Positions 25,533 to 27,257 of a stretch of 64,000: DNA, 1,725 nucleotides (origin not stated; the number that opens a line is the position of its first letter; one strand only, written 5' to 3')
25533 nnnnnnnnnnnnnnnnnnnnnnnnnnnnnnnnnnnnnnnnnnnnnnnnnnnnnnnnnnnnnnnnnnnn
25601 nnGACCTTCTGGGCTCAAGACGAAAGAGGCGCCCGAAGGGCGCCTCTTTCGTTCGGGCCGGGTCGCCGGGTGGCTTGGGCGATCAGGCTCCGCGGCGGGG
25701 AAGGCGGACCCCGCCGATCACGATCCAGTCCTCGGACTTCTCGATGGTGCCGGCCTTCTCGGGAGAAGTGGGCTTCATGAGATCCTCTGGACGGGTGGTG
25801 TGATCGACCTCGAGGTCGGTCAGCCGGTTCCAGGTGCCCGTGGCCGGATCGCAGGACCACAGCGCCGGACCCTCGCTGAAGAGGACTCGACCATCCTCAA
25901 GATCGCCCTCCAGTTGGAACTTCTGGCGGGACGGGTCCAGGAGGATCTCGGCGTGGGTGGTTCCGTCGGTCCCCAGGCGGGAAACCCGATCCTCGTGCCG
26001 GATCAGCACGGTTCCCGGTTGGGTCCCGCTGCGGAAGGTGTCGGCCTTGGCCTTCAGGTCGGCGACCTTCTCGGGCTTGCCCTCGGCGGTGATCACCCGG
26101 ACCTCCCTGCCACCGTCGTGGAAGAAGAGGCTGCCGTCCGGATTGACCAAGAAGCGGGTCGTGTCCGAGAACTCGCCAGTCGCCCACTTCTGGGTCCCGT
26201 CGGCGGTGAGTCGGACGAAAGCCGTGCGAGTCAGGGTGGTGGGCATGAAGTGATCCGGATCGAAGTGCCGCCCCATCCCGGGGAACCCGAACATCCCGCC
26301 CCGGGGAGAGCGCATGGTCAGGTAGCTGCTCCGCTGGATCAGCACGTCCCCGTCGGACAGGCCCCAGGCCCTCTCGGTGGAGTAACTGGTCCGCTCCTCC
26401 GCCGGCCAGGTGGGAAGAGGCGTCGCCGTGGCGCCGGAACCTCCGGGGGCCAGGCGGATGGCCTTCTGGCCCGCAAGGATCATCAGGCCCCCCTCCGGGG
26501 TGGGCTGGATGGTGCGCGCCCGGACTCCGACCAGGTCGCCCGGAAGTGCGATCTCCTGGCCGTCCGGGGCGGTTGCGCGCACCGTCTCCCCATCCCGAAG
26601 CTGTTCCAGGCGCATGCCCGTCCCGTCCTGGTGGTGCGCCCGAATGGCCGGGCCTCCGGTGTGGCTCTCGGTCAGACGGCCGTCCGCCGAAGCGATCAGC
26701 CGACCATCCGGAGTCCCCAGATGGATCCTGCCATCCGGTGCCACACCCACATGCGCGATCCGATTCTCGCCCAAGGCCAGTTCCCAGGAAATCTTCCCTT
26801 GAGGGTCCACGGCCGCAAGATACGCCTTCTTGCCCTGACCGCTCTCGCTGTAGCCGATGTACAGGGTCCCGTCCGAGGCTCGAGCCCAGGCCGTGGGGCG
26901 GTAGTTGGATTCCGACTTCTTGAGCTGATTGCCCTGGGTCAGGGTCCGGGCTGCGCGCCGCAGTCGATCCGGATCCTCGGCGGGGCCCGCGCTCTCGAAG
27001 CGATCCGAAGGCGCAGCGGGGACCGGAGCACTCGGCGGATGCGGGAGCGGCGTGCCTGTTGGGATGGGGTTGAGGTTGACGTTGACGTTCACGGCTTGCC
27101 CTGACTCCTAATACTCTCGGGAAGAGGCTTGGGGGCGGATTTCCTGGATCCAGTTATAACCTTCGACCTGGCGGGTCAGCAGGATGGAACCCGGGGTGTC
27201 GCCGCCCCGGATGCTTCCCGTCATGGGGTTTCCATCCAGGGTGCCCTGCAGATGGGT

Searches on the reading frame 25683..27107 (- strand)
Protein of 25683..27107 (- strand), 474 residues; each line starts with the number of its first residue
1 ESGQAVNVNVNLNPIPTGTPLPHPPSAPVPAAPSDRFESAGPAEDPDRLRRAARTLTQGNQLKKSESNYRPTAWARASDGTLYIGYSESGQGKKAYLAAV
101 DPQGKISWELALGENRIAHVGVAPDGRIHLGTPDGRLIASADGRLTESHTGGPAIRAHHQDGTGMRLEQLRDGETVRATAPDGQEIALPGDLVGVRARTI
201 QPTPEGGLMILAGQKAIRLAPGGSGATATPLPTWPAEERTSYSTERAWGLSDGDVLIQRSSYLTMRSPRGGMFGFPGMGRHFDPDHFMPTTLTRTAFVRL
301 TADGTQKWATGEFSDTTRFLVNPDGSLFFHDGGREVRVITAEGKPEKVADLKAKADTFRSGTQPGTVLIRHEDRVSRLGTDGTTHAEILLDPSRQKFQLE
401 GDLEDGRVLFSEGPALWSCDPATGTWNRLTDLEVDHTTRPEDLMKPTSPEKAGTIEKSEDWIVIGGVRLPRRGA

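Call 9: search_protein_families(library=pfam, proteins=[window:25683-27107:-], max_evalue=0.001)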
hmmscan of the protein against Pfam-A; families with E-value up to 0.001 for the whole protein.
window:25683-27107:- (474 aa): 0 families

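Call 33: search_protein_families(library=ncbifam, proteins=[window:25683-27092:-], max_evalue=0.01)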
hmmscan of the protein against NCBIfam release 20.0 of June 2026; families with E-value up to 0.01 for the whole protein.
window:25683-27092:- (469 aa): 1 family
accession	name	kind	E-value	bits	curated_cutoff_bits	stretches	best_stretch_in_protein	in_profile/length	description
NF041516.1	PA2928_fam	subfamily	2.2e-08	33.9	70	1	34-141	255-372/376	PA2928 family protein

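Call 77: search_protein_families(library=pfam, proteins=[window:25683-27092:-], max_evalue=1)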
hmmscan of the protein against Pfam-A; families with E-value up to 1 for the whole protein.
window:25683-27092:- (469 aa): 3 families
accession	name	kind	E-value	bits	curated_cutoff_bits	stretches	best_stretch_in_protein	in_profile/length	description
PF09142.17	TruB_C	-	0.0015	18.6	28.7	1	159-184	17-42/56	tRNA Pseudouridine synthase II, C terminal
PF13360.13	PQQ_2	-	0.1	12.7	27.6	1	89-140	2-55/233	Outer membrane protein assembly factor BamB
PF20067.5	SSL_N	-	0.15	12.4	18.9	0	114-133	25-44/46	Strictosidine synthase-like, N-terminal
